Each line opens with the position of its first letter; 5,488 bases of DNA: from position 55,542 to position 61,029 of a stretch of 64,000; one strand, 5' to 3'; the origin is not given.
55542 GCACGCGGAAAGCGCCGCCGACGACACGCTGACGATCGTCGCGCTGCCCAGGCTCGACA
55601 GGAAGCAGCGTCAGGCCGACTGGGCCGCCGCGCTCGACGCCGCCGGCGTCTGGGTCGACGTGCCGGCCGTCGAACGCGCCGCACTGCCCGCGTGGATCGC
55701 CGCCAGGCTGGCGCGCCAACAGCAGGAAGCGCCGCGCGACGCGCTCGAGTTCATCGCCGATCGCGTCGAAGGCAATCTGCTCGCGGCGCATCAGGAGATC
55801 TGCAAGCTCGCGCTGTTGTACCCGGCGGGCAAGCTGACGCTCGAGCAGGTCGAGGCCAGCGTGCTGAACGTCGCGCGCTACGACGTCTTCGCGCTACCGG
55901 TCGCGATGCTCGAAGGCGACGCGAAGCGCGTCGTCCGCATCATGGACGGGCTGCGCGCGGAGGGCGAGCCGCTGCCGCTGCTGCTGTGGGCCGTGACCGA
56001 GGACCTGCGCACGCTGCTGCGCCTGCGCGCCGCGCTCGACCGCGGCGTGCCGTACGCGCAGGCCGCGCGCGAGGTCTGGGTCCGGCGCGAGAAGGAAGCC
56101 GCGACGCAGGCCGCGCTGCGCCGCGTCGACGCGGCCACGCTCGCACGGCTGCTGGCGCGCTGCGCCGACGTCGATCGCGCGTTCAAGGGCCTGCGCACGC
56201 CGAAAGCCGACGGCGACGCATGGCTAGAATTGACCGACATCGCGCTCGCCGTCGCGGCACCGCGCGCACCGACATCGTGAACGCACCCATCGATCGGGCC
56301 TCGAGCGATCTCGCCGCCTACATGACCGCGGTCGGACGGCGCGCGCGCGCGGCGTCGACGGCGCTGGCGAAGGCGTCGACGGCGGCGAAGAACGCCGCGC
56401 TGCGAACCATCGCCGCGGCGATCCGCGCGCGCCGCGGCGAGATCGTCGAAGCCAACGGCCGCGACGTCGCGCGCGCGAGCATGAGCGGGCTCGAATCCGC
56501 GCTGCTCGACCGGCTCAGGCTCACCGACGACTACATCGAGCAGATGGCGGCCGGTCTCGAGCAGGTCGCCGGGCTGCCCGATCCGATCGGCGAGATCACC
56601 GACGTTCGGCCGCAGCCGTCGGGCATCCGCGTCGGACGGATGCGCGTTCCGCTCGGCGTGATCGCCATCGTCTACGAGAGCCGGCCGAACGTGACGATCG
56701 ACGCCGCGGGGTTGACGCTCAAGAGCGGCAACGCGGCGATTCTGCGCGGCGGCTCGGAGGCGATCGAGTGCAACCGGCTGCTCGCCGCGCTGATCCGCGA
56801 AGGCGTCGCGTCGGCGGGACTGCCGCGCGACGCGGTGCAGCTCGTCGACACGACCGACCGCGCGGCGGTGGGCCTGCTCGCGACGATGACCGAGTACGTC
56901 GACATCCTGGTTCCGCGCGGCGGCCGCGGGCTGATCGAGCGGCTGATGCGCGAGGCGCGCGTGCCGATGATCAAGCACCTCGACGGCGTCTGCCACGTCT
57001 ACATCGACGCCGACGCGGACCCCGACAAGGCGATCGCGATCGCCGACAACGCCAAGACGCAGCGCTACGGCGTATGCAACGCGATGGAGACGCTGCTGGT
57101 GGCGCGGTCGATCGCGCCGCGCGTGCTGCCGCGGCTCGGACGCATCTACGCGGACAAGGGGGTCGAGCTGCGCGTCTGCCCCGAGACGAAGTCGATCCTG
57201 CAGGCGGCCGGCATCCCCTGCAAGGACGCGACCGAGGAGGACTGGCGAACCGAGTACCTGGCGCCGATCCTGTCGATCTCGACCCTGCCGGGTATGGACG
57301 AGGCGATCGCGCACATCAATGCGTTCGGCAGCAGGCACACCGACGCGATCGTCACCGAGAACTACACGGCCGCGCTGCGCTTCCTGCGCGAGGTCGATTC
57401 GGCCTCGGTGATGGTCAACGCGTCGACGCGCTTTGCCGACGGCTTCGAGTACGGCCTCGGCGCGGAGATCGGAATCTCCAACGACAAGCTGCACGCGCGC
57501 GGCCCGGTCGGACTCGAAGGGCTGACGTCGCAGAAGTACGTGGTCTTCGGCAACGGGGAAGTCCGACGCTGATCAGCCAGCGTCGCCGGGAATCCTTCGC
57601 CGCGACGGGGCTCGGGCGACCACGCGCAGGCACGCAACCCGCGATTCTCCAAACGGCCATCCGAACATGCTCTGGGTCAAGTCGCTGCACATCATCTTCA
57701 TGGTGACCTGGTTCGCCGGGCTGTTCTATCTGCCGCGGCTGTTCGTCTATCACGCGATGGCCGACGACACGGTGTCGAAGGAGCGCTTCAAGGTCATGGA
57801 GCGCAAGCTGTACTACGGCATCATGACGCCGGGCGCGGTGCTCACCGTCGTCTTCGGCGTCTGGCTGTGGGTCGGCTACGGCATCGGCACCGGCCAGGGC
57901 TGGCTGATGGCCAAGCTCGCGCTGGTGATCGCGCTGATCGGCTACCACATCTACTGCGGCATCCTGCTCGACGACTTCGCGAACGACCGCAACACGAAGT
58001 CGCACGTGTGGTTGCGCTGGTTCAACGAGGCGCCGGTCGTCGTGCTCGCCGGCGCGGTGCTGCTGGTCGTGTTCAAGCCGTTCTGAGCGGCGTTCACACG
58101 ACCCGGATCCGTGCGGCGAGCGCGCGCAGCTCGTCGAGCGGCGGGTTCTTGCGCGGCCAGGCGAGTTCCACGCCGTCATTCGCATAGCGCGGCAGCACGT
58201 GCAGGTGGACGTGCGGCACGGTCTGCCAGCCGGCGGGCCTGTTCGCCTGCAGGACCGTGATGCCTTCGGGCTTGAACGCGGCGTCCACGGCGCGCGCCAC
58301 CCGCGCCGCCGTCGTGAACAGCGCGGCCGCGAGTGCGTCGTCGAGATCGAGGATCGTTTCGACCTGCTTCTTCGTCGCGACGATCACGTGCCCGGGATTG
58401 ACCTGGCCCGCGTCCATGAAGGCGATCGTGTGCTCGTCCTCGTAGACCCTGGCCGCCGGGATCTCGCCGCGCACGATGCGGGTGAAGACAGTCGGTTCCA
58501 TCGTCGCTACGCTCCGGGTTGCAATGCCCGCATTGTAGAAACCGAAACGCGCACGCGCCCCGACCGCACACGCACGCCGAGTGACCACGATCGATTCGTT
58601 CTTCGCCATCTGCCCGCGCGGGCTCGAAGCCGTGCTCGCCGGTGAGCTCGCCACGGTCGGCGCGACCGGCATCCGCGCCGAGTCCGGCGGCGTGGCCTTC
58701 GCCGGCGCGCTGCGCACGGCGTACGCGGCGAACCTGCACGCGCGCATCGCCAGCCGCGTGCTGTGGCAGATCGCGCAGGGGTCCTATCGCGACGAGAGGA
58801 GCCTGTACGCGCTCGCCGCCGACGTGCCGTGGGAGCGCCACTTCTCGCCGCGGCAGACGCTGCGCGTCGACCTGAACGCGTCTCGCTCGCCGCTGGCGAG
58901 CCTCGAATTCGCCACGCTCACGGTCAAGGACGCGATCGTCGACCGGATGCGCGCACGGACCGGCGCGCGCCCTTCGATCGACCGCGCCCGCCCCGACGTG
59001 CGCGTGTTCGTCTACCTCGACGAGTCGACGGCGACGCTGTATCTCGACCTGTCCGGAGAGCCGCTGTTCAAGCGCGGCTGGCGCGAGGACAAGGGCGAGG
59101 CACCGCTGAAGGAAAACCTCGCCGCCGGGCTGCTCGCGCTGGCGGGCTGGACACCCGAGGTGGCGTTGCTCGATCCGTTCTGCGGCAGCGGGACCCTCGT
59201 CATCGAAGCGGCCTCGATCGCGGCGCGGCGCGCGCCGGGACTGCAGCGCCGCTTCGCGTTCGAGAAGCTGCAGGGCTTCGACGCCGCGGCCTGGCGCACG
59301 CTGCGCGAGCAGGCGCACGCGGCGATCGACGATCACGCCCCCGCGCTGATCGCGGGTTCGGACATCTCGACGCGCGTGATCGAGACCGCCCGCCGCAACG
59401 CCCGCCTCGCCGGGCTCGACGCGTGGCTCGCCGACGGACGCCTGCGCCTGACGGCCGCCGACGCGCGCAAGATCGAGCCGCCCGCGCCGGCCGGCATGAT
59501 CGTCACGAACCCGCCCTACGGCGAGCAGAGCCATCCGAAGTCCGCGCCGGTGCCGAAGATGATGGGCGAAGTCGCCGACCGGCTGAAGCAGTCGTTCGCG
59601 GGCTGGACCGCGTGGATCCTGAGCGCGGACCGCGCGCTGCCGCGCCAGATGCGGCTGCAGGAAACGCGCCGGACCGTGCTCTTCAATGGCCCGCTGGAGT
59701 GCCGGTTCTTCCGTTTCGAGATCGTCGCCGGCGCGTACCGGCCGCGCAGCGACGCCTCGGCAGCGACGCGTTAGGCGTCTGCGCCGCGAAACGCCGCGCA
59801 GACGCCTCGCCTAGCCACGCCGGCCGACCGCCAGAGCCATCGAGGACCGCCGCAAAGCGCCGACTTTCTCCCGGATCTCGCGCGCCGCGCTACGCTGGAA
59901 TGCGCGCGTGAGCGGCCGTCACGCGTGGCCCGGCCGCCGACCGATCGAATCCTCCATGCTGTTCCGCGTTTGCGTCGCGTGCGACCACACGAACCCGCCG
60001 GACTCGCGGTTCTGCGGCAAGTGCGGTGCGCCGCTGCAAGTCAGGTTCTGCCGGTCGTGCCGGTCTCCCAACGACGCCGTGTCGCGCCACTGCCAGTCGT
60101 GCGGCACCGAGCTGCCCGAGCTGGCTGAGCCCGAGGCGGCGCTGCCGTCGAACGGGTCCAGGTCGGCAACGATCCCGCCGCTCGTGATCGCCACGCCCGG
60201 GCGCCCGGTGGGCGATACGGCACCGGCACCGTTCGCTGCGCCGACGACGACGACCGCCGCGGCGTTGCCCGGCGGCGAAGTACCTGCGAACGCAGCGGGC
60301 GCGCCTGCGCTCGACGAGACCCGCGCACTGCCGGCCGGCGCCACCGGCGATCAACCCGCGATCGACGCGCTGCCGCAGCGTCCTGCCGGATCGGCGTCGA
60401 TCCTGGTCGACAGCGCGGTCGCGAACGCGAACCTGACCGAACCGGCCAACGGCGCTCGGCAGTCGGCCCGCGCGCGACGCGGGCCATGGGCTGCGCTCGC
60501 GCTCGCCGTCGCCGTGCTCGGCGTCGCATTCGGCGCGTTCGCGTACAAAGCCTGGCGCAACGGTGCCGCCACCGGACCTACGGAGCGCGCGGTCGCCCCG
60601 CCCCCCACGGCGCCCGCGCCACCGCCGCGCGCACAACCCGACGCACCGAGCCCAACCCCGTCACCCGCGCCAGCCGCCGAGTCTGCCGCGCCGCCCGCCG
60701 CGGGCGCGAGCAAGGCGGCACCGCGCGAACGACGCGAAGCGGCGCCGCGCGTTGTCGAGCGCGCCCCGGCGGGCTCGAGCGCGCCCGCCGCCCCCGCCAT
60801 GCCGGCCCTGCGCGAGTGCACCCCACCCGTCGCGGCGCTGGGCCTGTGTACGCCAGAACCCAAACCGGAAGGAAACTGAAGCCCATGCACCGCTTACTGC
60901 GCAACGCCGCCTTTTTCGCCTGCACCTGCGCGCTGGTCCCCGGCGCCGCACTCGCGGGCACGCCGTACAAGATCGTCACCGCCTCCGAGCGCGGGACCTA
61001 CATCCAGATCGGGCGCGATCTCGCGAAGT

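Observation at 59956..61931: Orphan TAXI binding protein paired with a zinc-ribbon bitopic membrane protein: candidate trans-envelope signalling module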

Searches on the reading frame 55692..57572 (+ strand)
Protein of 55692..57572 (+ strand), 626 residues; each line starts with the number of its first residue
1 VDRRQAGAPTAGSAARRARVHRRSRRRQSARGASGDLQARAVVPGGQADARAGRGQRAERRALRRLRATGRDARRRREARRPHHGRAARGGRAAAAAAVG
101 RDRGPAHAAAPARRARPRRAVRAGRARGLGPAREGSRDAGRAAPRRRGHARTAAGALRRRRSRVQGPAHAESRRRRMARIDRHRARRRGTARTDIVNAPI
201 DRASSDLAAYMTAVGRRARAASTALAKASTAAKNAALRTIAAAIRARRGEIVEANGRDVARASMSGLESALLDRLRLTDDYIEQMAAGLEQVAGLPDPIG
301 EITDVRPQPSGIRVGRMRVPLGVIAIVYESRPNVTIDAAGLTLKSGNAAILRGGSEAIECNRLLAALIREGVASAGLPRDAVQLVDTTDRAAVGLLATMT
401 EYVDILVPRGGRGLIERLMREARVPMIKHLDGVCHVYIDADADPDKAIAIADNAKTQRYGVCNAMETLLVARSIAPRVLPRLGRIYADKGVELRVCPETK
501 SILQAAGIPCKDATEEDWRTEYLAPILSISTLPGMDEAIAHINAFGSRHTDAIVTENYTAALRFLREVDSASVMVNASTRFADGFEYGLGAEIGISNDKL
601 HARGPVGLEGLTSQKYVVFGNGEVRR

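Call 8: search_protein_families(library=pfam, proteins=[window:55692-57572:+], max_evalue=0.001)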
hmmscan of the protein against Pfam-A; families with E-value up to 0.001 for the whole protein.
window:55692-57572:+ (626 aa): 1 family
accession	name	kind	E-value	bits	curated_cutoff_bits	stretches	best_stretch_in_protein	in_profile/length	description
PF00171.27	Aldedh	-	1.3e-22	80.5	23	2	210-483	30-290/461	Aldehyde dehydrogenase family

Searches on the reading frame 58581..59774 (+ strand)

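Call 8: search_protein_families(library=pfam, proteins=[window:58581-59774:+], max_evalue=0.001)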
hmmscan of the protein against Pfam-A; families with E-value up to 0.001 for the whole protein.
window:58581-59774:+ (397 aa): 3 families
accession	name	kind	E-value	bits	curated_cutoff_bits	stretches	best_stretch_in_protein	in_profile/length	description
PF01170.24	UPF0020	-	2.2e-46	158.5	22.3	1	165-375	1-194/197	RMKL-like, methyltransferase domain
PF02926.22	THUMP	-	8.9e-20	71.3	20.6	1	69-156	1-84/84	THUMP domain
PF22020.1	RlmL_1st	-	2e-18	66.5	27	1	7-61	2-55/55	RlmL ferredoxin-like domain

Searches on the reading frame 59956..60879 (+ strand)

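Call 6: search_protein_families(library=pfam, proteins=[window:59956-60879:+], max_evalue=0.1)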
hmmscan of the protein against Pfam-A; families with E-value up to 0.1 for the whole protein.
window:59956-60879:+ (307 aa): 6 families
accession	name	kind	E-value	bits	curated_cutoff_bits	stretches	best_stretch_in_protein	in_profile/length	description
PF12773.13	DZR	-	5.2e-10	39.8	27.3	1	6-50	1-45/45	Double zinc ribbon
PF13240.11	Zn_Ribbon_1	-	6.1e-09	35.8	25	2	6-27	2-23/23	zinc-ribbon domain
PF13248.11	Zn_ribbon_3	-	0.0014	18.5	27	1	5-27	4-26/26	zinc-ribbon domain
PF18912.6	DZR_2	-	0.02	15.2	27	0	5-49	9-55/56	Double zinc ribbon domain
PF17032.10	Zn_ribbon_15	-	0.022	16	28.9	0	4-24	53-73/73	zinc-ribbon family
PF22289.1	DmmA-like_C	-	0.074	13.5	27.4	0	5-30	3-31/44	Dimethylamine monooxygenase subunit DmmA-like, C-terminal domain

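Call 7: search_protein_families(library=ncbifam, proteins=[window:59956-60879:+], max_evalue=0.1)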
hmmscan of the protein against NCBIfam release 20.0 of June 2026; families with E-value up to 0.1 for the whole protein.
window:59956-60879:+ (307 aa): 4 families
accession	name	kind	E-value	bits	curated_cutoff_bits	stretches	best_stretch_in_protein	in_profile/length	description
NF011149.0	PRK14559.1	equivalog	3.3e-07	29.4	374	1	5-53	3-51/642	serine/threonine phosphatase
NF045510.1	4Cys_prefix_kin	domain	1.1e-06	28.8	24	1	9-27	7-26/26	4-Cys prefix domain-containing protein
NF003161.0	PRK04136.1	equivalog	0.0039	16.7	54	1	3-24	14-35/49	50S ribosomal protein L40e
NF053632.1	heli_RadD_YejH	equivalog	0.039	12.2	720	1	19-53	419-453/573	DNA repair helicase RadD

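Call 39: search_protein_families(library=pfam, alignment_id=A2, max_evalue=0.001)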
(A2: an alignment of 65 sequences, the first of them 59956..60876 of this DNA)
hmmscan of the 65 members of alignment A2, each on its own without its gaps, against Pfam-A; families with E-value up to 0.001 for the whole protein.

A. member 1, window:59956-60876:+ (307 aa): 2 families
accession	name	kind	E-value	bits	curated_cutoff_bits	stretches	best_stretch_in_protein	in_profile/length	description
PF12773.13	DZR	-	5.2e-10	39.8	27.3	1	6-50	1-45/45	Double zinc ribbon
PF13240.11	Zn_Ribbon_1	-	6.1e-09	35.8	25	1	6-27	2-23/23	zinc-ribbon domain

B. families by the number of members that match (of 65 scanned): 17 families
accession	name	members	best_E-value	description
PF12773.13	DZR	44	2.3e-11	Double zinc ribbon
PF13240.11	Zn_Ribbon_1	32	1.7e-12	zinc-ribbon domain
PF24463.1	DUF7577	10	3.8e-06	Domain of unknown function (DUF7577)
PF13248.11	Zn_ribbon_3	8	2.6e-05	zinc-ribbon domain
PF18912.6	DZR_2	7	4.3e-06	Double zinc ribbon domain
PF13401.12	AAA_22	3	3.9e-22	AAA domain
PF13191.12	AAA_16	3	1.3e-09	AAA ATPase domain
PF00226.36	DnaJ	2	1.9e-19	DnaJ domain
PF01637.24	ATPase_2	2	1.5e-05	ATPase domain predominantly from Archaea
PF13604.12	AAA_30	2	0.00072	AAA domain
PF05729.18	NACHT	1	1.5e-06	NACHT domain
PF25199.1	nSTAND_NTPase5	1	1.2e-05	Novel STAND NTPase 5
PF02367.23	TsaE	1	3e-05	Threonylcarbamoyl adenosine biosynthesis protein TsaE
PF03266.21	NTPase_1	1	0.00046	NTPase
PF20720.3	nSTAND3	1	0.00062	Novel STAND NTPase 3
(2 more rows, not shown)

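Call 68: search_protein_families(library=padloc, proteins=[window:59956-60879:+], max_evalue=0.01)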
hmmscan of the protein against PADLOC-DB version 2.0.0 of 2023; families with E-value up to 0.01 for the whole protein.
window:59956-60879:+ (307 aa): 1 family
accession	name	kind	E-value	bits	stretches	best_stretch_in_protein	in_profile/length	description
PDLC04061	PD-T4-6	-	0.0023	15.5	1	106-282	291-461/510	-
